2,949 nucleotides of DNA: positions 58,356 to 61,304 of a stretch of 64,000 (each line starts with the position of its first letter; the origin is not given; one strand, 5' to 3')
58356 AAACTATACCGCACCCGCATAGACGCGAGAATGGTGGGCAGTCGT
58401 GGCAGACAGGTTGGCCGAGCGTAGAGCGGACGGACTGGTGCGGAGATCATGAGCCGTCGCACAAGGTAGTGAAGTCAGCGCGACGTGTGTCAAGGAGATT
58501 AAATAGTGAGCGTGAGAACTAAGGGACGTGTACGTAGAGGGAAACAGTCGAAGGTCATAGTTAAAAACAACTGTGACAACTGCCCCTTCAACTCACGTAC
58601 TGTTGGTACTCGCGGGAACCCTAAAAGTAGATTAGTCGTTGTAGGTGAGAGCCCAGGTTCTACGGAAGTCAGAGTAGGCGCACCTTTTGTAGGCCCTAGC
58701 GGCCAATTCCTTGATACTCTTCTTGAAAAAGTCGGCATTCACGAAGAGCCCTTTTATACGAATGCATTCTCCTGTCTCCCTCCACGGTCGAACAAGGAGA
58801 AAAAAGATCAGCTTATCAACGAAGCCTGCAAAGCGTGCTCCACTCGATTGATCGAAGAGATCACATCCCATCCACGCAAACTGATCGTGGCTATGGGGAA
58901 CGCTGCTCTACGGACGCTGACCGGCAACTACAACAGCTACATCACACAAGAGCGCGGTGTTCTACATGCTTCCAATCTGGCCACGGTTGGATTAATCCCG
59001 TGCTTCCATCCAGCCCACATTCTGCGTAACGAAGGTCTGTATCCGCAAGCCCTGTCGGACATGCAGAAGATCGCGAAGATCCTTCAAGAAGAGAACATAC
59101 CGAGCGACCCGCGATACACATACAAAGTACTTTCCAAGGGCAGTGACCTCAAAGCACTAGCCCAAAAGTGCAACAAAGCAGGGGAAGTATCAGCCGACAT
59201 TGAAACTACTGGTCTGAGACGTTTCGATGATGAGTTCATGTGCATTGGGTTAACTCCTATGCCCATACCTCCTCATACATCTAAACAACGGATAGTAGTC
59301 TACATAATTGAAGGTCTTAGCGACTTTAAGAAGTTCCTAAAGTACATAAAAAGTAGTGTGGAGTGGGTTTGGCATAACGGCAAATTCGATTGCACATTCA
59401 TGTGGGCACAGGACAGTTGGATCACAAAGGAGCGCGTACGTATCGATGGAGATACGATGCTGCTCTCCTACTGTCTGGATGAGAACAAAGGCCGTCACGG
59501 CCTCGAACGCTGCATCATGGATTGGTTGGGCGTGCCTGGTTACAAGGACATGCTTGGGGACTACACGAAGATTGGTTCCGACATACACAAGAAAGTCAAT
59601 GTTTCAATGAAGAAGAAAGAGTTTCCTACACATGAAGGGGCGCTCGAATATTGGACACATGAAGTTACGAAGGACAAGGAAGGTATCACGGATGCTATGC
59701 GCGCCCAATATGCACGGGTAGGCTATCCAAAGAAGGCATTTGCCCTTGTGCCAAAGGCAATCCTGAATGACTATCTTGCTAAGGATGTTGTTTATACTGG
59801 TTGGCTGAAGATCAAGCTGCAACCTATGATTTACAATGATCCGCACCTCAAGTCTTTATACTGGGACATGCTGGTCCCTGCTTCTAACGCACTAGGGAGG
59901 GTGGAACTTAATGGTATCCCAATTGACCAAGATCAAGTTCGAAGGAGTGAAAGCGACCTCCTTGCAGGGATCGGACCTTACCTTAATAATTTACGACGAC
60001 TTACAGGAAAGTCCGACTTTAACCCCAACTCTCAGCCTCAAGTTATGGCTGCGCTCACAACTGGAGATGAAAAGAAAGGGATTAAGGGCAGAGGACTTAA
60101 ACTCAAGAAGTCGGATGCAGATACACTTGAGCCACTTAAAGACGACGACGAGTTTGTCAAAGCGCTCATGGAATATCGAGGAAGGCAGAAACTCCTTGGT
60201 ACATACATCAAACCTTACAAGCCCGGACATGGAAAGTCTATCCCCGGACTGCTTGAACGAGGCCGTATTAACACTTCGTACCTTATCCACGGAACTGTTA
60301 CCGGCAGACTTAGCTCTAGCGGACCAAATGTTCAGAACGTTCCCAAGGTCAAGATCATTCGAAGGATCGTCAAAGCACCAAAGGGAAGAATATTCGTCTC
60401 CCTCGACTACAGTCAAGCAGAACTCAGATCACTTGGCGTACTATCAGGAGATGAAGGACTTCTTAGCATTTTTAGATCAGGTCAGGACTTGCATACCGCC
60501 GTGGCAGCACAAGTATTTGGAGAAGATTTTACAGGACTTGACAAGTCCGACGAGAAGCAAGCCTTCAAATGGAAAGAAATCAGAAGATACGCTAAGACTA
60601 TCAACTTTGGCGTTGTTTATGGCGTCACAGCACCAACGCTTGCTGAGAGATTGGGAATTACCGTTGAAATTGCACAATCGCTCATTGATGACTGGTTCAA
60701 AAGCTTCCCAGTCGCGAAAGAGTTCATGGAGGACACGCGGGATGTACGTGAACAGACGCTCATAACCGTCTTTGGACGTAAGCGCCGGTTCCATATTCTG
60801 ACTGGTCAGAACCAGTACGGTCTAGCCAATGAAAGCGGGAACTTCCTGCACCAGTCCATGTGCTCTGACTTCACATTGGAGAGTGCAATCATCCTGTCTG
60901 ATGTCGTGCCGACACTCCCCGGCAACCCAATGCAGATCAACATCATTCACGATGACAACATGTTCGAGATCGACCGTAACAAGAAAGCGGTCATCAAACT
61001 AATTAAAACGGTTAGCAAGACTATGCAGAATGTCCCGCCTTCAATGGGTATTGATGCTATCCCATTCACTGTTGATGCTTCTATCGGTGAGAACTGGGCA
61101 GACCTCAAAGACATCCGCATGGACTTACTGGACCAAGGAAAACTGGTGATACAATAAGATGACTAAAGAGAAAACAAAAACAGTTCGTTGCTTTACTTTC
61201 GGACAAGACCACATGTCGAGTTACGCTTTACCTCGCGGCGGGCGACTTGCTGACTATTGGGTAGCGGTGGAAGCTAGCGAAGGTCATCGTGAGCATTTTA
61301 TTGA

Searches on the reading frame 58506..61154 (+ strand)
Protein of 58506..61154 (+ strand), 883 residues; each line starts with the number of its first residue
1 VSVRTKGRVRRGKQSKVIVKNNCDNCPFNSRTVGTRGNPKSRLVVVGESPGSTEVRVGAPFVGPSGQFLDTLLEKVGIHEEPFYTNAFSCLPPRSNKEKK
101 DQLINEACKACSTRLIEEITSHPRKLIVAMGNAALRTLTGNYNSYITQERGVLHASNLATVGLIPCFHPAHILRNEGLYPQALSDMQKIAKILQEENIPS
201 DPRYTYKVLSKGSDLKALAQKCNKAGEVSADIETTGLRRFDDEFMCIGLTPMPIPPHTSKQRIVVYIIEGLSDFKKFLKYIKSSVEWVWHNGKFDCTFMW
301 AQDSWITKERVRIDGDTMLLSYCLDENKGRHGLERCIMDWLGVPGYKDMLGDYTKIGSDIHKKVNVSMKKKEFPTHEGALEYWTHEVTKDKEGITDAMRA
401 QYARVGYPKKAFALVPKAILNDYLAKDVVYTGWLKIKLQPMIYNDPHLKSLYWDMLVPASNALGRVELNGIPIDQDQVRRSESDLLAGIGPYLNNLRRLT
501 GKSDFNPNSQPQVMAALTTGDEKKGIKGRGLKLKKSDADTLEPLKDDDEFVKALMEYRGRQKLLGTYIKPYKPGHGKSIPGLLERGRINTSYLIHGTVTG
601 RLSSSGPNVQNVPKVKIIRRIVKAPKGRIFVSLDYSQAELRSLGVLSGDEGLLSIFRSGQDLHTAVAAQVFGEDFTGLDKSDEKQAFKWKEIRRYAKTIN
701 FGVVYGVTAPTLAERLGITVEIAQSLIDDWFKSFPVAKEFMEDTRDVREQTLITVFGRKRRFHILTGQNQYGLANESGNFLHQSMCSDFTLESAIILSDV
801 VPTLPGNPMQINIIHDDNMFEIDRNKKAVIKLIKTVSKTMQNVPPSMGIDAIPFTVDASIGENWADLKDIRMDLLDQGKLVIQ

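Call 32: find_homologous_proteins(query=window:58506-61154:+, region=200-500, max_evalue=1e-20)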
Query window:58506-61154:+, residues 200-500 (301 aa): 31 proteins with E <= 1e-20 among 1545 candidates. Only proteins of 485 to 1546 residues were searched: fused or split forms outside these lengths cannot appear, so this answer is no evidence that the protein stands alone or is whole; find_related_loci, which searches DNA, has no such limit.
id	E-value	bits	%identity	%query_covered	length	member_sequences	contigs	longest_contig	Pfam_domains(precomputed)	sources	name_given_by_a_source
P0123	3.5e-206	702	100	100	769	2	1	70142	PF01612.27,PF00476.27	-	-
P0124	7.3e-135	467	68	100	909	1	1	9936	PF01612.27,PF03167.26,PF00476.27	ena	-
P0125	3.4e-54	202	37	99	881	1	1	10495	PF01612.27,PF03167.26,PF00476.27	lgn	-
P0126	1.1e-48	184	39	91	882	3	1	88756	PF01612.27,PF03167.26,PF00476.27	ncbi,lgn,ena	-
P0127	3.9e-48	183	41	88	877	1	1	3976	PF01612.27,PF03167.26,PF00476.27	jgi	jgi:uracil-DNA glycosylase family 4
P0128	6.6e-47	179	38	99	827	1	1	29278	PF01612.27,PF03167.26,PF00476.27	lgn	-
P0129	7.8e-46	175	37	94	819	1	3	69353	PF01612.27,PF03167.26,PF00476.27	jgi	jgi:uracil-DNA glycosylase family 4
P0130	1.4e-45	174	38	91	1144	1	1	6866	PF03167.26,PF00476.27,PF14890.12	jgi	jgi:uracil-DNA glycosylase family 4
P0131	2.5e-45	173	35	99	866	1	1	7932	PF01612.27,PF03167.26,PF00476.27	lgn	-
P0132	3.1e-45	173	37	95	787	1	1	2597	PF03167.26,PF00476.27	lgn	-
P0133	6.3e-45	172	38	90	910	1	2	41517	PF01612.27,PF03167.26,PF13482.13,PF00476.27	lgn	-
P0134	8.4e-45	172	37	90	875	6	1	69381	PF01612.27,PF03167.26,PF00476.27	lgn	-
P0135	5.5e-36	143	34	90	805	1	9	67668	PF03167.26,PF00476.27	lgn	-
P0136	2.5e-34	137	34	92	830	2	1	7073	PF03167.26,PF00476.27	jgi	jgi:uracil-DNA glycosylase family 4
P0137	2.6e-34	137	33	91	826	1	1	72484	PF03167.26,PF00476.27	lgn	-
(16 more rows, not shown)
